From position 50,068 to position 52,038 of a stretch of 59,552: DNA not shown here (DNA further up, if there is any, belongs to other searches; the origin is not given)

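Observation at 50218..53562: Tandem secreted phosphodiesterases, each fused to its own C-terminal outer-membrane-barrel-like module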

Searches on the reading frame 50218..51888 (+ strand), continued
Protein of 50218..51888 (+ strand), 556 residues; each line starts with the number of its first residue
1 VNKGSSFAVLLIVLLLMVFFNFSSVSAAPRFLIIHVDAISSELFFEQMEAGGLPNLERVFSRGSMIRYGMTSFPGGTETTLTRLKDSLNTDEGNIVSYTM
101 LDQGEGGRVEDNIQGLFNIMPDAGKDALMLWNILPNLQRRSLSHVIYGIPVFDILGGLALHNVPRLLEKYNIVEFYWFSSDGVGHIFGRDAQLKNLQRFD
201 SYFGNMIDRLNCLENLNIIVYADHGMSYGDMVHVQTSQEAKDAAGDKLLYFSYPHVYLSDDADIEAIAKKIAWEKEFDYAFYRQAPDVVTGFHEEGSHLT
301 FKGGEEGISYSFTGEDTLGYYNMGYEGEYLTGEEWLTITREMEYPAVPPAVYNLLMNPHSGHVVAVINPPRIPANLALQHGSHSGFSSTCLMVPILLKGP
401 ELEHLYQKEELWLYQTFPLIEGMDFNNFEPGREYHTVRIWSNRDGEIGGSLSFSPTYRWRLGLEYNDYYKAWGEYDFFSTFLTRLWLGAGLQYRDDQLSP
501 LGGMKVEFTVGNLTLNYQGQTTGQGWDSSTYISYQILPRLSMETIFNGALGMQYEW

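Call 60: search_protein_families(library=pfam, proteins=[L015:2844-6986:+, L013:2989-3531:+, L016:5272-7143:+, L001:2115-2510:+, L054:10118-12001:+], max_evalue=0.0001)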
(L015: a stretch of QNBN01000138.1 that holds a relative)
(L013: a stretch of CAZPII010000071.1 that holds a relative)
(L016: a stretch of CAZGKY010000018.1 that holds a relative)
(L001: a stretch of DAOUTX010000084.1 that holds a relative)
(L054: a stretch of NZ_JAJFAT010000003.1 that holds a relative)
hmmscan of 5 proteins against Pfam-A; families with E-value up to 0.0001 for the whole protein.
L015:2844-6986:+ (1380 aa): 4 families
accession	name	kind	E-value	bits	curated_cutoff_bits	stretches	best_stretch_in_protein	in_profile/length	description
PF04357.19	TamB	-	1.4e-52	179.7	22.4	3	1034-1378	13-381/381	TamB, inner membrane protein subunit of TAM complex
PF05359.17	DUF748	-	5.2e-12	45.1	50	1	6-281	10-274/1037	Domain of Unknown Function (DUF748)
PF13116.12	YhdP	-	1.7e-09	36.6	46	0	775-865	970-1053/1224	YhdP protein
PF05170.20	AsmA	-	2.6e-08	33.6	29.8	1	771-865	443-537/607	AsmA family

L013:2989-3531:+ (180 aa): 1 family
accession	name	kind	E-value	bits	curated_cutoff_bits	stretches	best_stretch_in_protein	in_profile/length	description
PF04011.17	LemA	-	1.5e-61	207.1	26.2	1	32-180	1-149/149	LemA family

L016:5272-7143:+ (623 aa): 2 families
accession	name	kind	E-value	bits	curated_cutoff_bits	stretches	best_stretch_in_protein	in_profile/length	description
PF20990.2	DUF2207_C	-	9.8e-52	176.5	33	1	301-548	3-247/247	Predicted membrane protein (DUF2207) C-terminal domain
PF09972.14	DUF2207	-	4.5e-31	108.8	24.4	1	51-227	1-172/172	Predicted membrane protein (DUF2207) N-terminal domain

L001:2115-2510:+ (131 aa): 1 family
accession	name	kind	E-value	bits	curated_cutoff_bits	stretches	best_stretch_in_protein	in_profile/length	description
PF03819.22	MazG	-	1.8e-22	79.9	22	1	31-104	1-74/74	MazG nucleotide pyrophosphohydrolase domain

L054:10118-12001:+ (627 aa): 1 family
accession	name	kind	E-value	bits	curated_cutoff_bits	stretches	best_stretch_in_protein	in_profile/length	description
PF00395.25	SLH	-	3.6e-12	46.5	20.8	1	28-71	1-44/44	S-layer homology domain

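Call 62: search_protein_families(library=pfam, proteins=[L006:6940-7914:+, L002:3802-4794:+, L008:1018-1983:+, L002:157-3630:+, L006:6193-6762:+, L006:4788-5585:+, L006:4036-4707:+, L003:2321-3208:+], max_evalue=0.0001)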
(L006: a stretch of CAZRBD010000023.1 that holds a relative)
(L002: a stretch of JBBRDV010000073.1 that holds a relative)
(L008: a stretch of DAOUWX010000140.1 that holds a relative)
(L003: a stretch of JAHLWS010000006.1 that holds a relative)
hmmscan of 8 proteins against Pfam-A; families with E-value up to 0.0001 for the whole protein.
L006:6940-7914:+ (324 aa): 1 family
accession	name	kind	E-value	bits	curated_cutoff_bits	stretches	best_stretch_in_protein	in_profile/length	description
PF01734.28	Patatin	-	2.1e-29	103.5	27.7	1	44-227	3-189/191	Patatin-like phospholipase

L002:3802-4794:+ (330 aa): 1 family
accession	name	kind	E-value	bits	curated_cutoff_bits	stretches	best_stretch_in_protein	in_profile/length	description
PF01734.28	Patatin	-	3.2e-28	99.7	27.7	1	44-227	3-189/191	Patatin-like phospholipase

L008:1018-1983:+ (321 aa): 1 family
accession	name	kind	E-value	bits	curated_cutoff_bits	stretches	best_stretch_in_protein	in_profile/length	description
PF01734.28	Patatin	-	4.2e-30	105.8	27.7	1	41-224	3-189/191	Patatin-like phospholipase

L002:157-3630:+ (1157 aa): 7 families
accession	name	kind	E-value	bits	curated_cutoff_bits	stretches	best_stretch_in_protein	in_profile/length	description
PF00270.35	DEAD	-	2e-28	99.7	26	1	614-773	3-164/167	DEAD/DEAH box helicase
PF03461.20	TRCF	-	2.1e-23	82.9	25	1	1016-1105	2-91/95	TRCF domain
PF00271.37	Helicase_C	-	2.5e-21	76.4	23.5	1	810-916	4-109/110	Helicase conserved C-terminal domain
PF02559.22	CarD_TRCF_RID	-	2.9e-21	75.7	23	1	489-543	3-57/57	CarD-like/TRCF RID domain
PF17757.6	UvrB_inter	-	3.4e-21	75.6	22.9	1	168-255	2-90/91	UvrB interaction domain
PF04851.21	ResIII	-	1.3e-08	35.4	22.5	1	612-768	5-162/164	Type III restriction enzyme, res subunit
PF22590.2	Cas3-like_C_2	-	6.6e-07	30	27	1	820-917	3-105/106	CRISPR-associated nuclease/helicase Cas3, C-terminal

L006:6193-6762:+ (189 aa): 0 families

L006:4788-5585:+ (265 aa): 0 families

L006:4036-4707:+ (223 aa): 1 family
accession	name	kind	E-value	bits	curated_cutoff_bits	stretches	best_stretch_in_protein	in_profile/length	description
PF01022.26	HTH_5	-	3.9e-06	27.1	22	0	76-121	1-46/47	Bacterial regulatory protein, arsR family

L003:2321-3208:+ (295 aa): 3 families
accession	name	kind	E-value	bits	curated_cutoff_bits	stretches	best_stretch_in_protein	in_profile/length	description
PF00753.33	Lactamase_B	-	1.6e-24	87.4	22.7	1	45-236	6-192/196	Metallo-beta-lactamase superfamily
PF12706.13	Lactamase_B_2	-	4.2e-08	33.5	27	1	57-211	3-163/200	Beta-lactamase superfamily domain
PF16661.11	Lactamase_B_6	-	5.5e-06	26.3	27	1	49-110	1-62/193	Metallo-beta-lactamase superfamily domain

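Call 65: find_encoding_contigs(protein=P0007, flank=7000, max_places=2)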
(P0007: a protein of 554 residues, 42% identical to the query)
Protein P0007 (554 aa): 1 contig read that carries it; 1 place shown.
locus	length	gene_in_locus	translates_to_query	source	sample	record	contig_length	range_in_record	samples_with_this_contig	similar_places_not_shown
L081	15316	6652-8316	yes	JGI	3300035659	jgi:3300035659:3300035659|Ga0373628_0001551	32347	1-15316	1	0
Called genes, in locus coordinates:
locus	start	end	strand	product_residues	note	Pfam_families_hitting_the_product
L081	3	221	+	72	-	?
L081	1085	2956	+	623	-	PF01855:POR_N, PF02775:TPP_enzyme_C, PF12797:Fer4_2 (faint), PF13237:Fer4_10 (weak), PF14697:Fer4_21 (weak), PF00037:Fer4 (weak)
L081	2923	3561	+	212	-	PF01558:POR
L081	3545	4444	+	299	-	PF01515:PTA_PTB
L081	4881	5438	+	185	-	PF06725:3D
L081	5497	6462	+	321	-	PF01734:Patatin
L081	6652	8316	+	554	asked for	PF01663:Phosphodiest (weak)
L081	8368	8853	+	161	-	PF18917:LiaI-LiaF-like_TM1 (weak), PF22570:LiaF-TM (faint)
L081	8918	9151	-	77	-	-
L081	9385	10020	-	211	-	PF05345:He_PIG, PF17963:Big_9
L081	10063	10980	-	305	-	PF00586:AIRS, PF02769:AIRS_C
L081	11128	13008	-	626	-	PF00009:GTP_EFTU, PF01926:MMR_HSR1 (weak), PF03144:GTP_EFTU_D2, PF25461:Beta-barrel_SelB (weak), PF09107:WHD_3rd_SelB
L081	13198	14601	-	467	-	PF03841:SelA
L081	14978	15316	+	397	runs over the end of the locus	-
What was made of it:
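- Closest known: Enzyme-barrel fusions of type V secretion. Same: A lipid-related theme recurs, since a patatin-like phospholipase neighbours the family in Atribacterota (calls 62, 65).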

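Call 66: find_encoding_contigs(protein=P0035, flank=7000, max_places=2)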
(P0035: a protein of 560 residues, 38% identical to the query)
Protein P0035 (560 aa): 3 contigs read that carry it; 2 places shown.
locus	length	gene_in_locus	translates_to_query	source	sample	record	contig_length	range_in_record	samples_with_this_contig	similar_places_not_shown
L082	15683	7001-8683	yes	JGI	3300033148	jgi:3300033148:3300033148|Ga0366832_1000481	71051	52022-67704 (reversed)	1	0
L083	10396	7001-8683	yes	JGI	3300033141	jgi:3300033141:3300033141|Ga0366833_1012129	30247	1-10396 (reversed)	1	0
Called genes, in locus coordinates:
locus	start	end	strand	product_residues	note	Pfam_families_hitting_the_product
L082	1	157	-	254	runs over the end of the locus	PF01643:Acyl-ACP_TE, PF13279:4HBT_2 (faint), PF20791:Acyl-ACP_TE_C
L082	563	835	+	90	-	PF13893:RRM_5 (weak), PF00076:RRM_1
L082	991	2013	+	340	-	PF00140:Sigma70_r1_2, PF04542:Sigma70_r2, PF04539:Sigma70_r3, PF04545:Sigma70_r4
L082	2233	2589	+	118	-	PF04073:tRNA_edit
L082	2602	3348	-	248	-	PF04402:SIMPL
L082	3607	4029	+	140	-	PF02082:Rrf2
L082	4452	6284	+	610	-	PF09972:DUF2207, PF20990:DUF2207_C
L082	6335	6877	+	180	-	PF04011:LemA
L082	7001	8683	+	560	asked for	PF01663:Phosphodiest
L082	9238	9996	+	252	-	PF00392:GntR, PF08279:HTH_11 (faint), PF07729:FCD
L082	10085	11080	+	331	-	PF03480:DctP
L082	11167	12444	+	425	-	PF06808:DctM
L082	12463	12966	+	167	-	PF04290:DctQ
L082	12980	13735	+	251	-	PF13580:SIS_2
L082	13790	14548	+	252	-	PF01182:Glucosamine_iso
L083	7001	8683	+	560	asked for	PF01663:Phosphodiest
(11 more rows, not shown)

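Call 67: find_encoding_contigs(protein=P0059, flank=7000, max_places=2)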
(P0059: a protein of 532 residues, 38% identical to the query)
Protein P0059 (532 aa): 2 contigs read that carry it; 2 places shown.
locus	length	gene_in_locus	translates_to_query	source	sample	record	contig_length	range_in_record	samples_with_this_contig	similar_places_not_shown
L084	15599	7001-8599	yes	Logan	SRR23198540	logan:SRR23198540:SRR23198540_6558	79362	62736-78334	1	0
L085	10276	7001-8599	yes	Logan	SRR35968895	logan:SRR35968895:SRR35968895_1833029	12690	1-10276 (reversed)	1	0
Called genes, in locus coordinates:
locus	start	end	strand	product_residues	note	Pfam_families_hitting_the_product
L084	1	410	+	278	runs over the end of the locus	PF00582:Usp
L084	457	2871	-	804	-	PF00930:DPPIV_N, PF00326:Peptidase_S9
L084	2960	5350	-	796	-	PF13620:CarboxypepD_reg, PF13715:CarbopepD_reg_2, PF07715:Plug, PF00593:TonB_dep_Rec_b-barrel, PF14905:OMP_b-brl_3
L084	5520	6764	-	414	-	PF00326:Peptidase_S9 (faint), PF03583:LIP (faint), PF02230:Abhydrolase_2 (faint)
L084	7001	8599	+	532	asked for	PF01663:Phosphodiest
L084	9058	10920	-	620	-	PF02776:TPP_enzyme_N, PF00205:TPP_enzyme_M, PF02775:TPP_enzyme_C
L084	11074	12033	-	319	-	PF22649:Cgl0159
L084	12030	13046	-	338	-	PF00294:PfkB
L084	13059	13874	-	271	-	PF04962:KduI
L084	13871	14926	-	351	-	PF01408:GFO_IDH_MocA, PF02894:GFO_IDH_MocA_C, PF22725:GFO_IDH_MocA_C3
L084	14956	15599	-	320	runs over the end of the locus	PF00532:Peripla_BP_1, PF13407:Peripla_BP_4, PF13377:Peripla_BP_3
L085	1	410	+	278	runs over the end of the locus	PF00582:Usp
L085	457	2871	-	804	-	PF00930:DPPIV_N, PF00326:Peptidase_S9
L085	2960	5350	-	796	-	PF13620:CarboxypepD_reg, PF13715:CarbopepD_reg_2, PF07715:Plug, PF00593:TonB_dep_Rec_b-barrel, PF14905:OMP_b-brl_3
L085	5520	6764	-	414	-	PF00326:Peptidase_S9 (faint), PF03583:LIP (faint), PF02230:Abhydrolase_2 (faint)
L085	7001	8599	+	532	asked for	PF01663:Phosphodiest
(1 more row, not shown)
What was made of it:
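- A lipase-like alpha/beta hydrolase is divergently adjacent in L084 (call 67).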

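Call 68: find_encoding_contigs(protein=P0050, flank=6000, max_places=1)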
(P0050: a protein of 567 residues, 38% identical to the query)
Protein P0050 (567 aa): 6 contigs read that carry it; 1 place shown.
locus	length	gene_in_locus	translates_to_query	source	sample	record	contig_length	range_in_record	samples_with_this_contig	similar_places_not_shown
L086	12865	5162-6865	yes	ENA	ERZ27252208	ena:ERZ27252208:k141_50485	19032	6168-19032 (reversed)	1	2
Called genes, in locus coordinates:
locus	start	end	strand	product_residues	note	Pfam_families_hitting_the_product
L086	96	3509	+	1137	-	PF17757:UvrB_inter, PF02559:CarD_TRCF_RID, PF00270:DEAD, PF04851:ResIII, PF00271:Helicase_C, PF22590:Cas3-like_C_2 (weak), PF03461:TRCF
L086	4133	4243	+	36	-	-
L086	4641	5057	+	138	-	PF03819:MazG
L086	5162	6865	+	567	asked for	PF01663:Phosphodiest (weak)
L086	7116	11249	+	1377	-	PF13116:YhdP (faint), PF27051:TamB_N (faint), PF05170:AsmA, PF04357:TamB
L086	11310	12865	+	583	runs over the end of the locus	PF07244:POTRA, PF25282:POTRA1_3_Toc75 (faint), PF07244:POTRA, PF01103:Omp85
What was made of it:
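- On BAM-assembled outer-membrane beta-barrel proteins: Homologues neighbour tamB-bamA in Atribacterota (call 68).
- The gene lies next to tamB-bamA in Atribacterota (call 68).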

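Call 69: find_encoding_contigs(protein=P0068, flank=6000, max_places=1)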
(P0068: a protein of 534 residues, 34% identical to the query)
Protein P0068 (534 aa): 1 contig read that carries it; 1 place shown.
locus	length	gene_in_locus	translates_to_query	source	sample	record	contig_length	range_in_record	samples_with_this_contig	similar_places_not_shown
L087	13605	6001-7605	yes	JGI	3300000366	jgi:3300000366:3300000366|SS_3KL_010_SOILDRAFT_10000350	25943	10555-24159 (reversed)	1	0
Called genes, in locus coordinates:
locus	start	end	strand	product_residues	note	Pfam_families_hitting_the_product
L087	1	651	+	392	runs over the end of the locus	PF01041:DegT_DnrJ_EryC1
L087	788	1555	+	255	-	PF07719:TPR_2 (faint), PF13428:TPR_14 (faint), PF13525:YfiO, PF13174:TPR_6 (faint), PF13432:TPR_16 (weak), PF14559:TPR_19 (faint)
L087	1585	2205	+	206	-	PF01467:CTP_transf_like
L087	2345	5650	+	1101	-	PF07517:SecA_DEAD, PF00270:DEAD (faint), PF01043:SecA_PP_bind, PF21090:P-loop_SecA, PF07516:SecA_SW, PF02810:SEC-C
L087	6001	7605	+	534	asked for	PF01663:Phosphodiest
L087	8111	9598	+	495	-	-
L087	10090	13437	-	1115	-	-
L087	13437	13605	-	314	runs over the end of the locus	-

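Call 70: find_encoding_contigs(protein=P0071, flank=6000, max_places=1)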
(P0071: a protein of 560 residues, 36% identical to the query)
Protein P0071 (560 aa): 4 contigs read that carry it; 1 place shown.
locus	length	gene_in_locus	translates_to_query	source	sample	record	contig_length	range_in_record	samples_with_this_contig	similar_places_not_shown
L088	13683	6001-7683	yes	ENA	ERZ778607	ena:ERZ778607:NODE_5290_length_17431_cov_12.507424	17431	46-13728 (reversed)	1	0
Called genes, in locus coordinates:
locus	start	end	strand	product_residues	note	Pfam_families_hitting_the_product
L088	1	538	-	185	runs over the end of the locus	PF01257:2Fe-2S_thioredx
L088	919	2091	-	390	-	PF00245:Alk_phosphatase, PF01676:Metalloenzyme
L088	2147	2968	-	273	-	PF16227:DUF4886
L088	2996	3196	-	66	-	PF14512:TM1586_NiRdase (faint), PF00881:Nitroreductase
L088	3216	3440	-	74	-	PF14070:YjfB_motility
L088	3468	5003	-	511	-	PF08269:dCache_2, PF17200:sCache_2, PF00990:GGDEF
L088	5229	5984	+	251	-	PF03372:Exo_endo_phos, PF14529:Exo_endo_phos_2 (faint)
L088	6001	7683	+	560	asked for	PF01663:Phosphodiest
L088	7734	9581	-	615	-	PF00672:HAMP (faint), PF00015:MCPsignal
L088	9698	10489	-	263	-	PF05096:Glu_cyclase_2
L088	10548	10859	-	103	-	PF03646:FlaG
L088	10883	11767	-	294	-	PF00669:Flagellin_N, PF00700:Flagellin_C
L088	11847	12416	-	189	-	PF00857:Isochorismatase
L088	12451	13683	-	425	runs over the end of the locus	?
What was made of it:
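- An Exo_endo_phos gene lies 17 nt upstream in L088 (call 70).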
